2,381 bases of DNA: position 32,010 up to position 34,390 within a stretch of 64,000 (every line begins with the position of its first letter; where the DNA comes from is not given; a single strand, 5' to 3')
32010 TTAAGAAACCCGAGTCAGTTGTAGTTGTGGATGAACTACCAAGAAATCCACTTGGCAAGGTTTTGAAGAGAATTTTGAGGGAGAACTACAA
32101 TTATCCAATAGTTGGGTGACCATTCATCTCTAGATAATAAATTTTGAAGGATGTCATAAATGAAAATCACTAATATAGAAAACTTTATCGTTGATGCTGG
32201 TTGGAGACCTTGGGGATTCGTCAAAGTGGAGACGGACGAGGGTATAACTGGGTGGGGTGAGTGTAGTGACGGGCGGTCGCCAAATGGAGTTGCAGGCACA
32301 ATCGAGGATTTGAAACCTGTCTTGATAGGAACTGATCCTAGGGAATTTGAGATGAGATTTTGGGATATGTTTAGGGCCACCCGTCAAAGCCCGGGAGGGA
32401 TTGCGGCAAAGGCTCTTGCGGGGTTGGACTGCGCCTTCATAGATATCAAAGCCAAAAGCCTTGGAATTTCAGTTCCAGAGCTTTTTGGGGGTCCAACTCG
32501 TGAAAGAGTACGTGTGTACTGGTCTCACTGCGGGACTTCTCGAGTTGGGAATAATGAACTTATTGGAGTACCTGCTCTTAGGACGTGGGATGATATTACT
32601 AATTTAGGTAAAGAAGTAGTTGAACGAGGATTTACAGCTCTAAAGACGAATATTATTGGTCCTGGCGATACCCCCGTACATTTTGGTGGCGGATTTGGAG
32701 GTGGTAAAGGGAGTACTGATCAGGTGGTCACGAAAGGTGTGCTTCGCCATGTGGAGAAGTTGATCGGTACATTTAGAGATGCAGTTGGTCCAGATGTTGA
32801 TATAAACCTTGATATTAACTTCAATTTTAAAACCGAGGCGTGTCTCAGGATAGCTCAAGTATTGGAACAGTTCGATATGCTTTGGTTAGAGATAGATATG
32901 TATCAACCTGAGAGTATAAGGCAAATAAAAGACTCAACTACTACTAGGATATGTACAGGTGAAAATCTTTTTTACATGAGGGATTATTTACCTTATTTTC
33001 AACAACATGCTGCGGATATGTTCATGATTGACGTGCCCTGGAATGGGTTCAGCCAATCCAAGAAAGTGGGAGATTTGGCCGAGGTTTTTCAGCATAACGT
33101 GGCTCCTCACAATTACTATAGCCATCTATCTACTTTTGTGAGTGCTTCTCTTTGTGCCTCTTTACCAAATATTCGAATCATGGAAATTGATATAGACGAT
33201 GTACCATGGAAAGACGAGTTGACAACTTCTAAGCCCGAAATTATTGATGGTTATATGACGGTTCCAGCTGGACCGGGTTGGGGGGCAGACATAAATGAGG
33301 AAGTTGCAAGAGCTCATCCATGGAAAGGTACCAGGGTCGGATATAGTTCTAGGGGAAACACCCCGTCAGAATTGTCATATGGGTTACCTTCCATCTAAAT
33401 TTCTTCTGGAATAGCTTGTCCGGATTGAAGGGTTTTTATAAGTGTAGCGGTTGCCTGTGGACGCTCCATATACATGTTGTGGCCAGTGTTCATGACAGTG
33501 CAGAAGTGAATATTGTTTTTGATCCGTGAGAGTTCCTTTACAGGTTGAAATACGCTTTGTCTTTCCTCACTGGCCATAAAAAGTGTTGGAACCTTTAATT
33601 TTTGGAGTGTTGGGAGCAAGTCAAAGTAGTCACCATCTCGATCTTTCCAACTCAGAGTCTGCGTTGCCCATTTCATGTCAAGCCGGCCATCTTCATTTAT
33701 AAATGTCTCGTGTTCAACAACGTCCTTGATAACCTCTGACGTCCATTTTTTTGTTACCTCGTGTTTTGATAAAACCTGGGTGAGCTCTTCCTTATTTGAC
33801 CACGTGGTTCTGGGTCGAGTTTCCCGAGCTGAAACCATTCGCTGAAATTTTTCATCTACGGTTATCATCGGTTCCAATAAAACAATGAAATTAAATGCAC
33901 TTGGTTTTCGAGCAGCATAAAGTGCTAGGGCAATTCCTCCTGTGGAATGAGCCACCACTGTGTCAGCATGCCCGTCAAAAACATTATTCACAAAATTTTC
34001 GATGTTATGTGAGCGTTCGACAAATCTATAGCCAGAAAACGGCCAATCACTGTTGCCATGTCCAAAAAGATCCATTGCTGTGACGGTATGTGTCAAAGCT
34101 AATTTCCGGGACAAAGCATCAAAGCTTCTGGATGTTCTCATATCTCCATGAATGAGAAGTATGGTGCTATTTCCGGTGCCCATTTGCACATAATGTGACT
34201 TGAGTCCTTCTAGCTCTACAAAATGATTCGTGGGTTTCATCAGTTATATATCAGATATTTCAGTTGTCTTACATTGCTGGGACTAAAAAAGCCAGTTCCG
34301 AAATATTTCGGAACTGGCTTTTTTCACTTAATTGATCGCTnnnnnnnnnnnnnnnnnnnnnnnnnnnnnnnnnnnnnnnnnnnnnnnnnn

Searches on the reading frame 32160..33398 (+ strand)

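Call 4: search_protein_families(library=pfam, proteins=[window:32160-33398:+], max_evalue=0.01)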
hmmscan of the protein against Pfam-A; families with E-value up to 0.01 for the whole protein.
window:32160-33398:+ (412 aa): 2 families
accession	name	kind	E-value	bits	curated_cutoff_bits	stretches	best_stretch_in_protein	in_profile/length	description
PF13378.12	MR_MLE_C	-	4.3e-41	141.5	29.4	1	151-382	7-219/219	Enolase C-terminal domain-like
PF02746.21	MR_MLE_N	-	1.3e-14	54.8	22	1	20-110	30-117/117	Mandelate racemase / muconate lactonizing enzyme, N-terminal domain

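Call 26: search_protein_families(library=ncbifam, proteins=[window:32160-33398:+], max_evalue=0.00001)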
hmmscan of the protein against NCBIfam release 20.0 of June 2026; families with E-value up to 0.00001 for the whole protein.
window:32160-33398:+ (412 aa): 9 families
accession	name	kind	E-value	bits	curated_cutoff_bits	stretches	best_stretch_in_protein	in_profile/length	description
NF010624.0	PRK14017.1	equivalog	8.8e-50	169.9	311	1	1-386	1-360/382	galactonate dehydratase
NF040790.2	glucon_galact_dh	equivalog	2.9e-42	144.9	750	1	20-387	27-370/390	bifunctional D-gluconate/D-galactonate dehydratase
NF043051.1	ManoateDhtManD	equivalog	1.2e-37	129.7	550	1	1-390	1-387/403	D-mannonate dehydratase ManD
NF011654.0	PRK15072.1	subfamily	1.8e-32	112.7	430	1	1-391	1-389/404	D-galactonate dehydratase family protein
NF047820.1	TalGalacDh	equivalog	3.1e-28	98.7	500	2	202-383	186-361/371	L-talarate/galactarate dehydratase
NF040866.1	AraD_Arch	equivalog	1.4e-23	83.5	650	2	194-383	176-366/372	arabinonate dehydratase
TIGR02534.1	mucon_cyclo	subfamily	1e-18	67.6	334.95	2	20-123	31-137/368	muconate/chloromuconate family cycloisomerase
NF011968.0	PRK15440.1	equivalog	5.2e-14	51.9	393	1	179-388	174-393/395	L-rhamnonate dehydratase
NF043002.1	HProlDhtase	equivalog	5e-10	38.8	500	1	21-121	36-137/366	cis-3-hydroxy-L-proline dehydratase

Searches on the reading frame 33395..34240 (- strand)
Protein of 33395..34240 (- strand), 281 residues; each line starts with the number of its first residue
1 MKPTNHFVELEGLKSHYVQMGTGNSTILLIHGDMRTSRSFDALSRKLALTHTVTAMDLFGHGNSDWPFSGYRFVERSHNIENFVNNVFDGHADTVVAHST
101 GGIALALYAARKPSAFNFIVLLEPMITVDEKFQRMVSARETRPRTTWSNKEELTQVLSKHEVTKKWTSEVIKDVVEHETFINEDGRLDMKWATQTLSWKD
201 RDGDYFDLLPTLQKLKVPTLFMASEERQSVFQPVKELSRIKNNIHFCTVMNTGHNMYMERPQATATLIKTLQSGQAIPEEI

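Call 4: search_protein_families(library=pfam, proteins=[window:33395-34240:-], max_evalue=0.01)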
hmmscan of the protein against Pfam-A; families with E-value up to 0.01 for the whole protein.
window:33395-34240:- (281 aa): 3 families
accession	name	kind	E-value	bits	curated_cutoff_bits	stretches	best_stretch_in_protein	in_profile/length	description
PF12697.13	Abhydrolase_6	-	2e-14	55.2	26.3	1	27-265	1-215/217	Alpha/beta hydrolase family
PF12146.15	Hydrolase_4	-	1.6e-11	44.4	27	1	26-169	6-150/239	Serine aminopeptidase, S33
PF00561.26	Abhydrolase_1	-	7.4e-11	42.6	25.8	1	26-135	2-118/245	alpha/beta hydrolase fold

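Call 26: search_protein_families(library=ncbifam, proteins=[window:33395-34240:-], max_evalue=0.00001)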
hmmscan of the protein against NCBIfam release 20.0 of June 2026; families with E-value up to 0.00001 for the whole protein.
window:33395-34240:- (281 aa): 13 families
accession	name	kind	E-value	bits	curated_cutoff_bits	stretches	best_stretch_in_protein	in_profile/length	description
NF050089.1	i_nPHAscl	equivalog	2.9e-18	66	300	1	15-164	9-157/288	intracellular short-chain-length polyhydroxyalkanoate depolymerase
NF011457.0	PRK14875.1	equivalog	9.5e-16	57.7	307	1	2-270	109-367/372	acetoin dehydrogenase dihydrolipoyllysine-residue acetyltransferase subunit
NF002938.0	PRK03592.1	equivalog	2.9e-14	53.1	241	1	5-230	12-245/298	haloalkane dehalogenase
TIGR03695.1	menH_SHCHC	equivalog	6.6e-14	51.9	208.55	1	25-270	3-249/252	2-succinyl-6-hydroxy-2,4-cyclohexadiene-1-carboxylate synthase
TIGR01250.1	pro_imino_pep_2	subfamily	1.2e-09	38.2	167.65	1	4-177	3-175/288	proline iminopeptidase-family hydrolase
TIGR03056.1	bchO_mg_che_rel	equivalog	2.5e-09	36.5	172.55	1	6-108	9-111/278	alpha/beta fold hydrolase BchO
NF051487.1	bifunc_PcaCD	exception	4.2e-08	32.7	430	1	23-270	171-409/413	bifunctional 4-carboxymuconolactone decarboxylase/3-oxoadipate enol-lactonase PcaCD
TIGR01738.1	bioH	equivalog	6.1e-08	32.6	206.95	1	21-134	1-110/245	pimeloyl-ACP methyl ester esterase BioH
TIGR02427.1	protocat_pcaD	equivalog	8e-08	32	255.85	0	17-124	4-112/251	3-oxoadipate enol-lactonase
NF051488.1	bifunc_PcaDC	exception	9.7e-08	31.5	390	1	34-271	21-249/375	bifunctional 3-oxoadipate enol-lactonase/4-carboxymuconolactone decarboxylase PcaDC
NF002043.0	PRK00870.1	subfamily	1.4e-06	28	265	1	12-139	33-156/302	haloalkane dehalogenase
NF004514.1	PRK05855.1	equivalog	1.7e-06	26.9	455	0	22-105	20-105/578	SDR family oxidoreductase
NF008340.0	PRK11126.1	equivalog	1.9e-06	27.3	261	0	207-270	191-249/255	2-succinyl-6-hydroxy-2,4-cyclohexadiene-1-carboxylate synthase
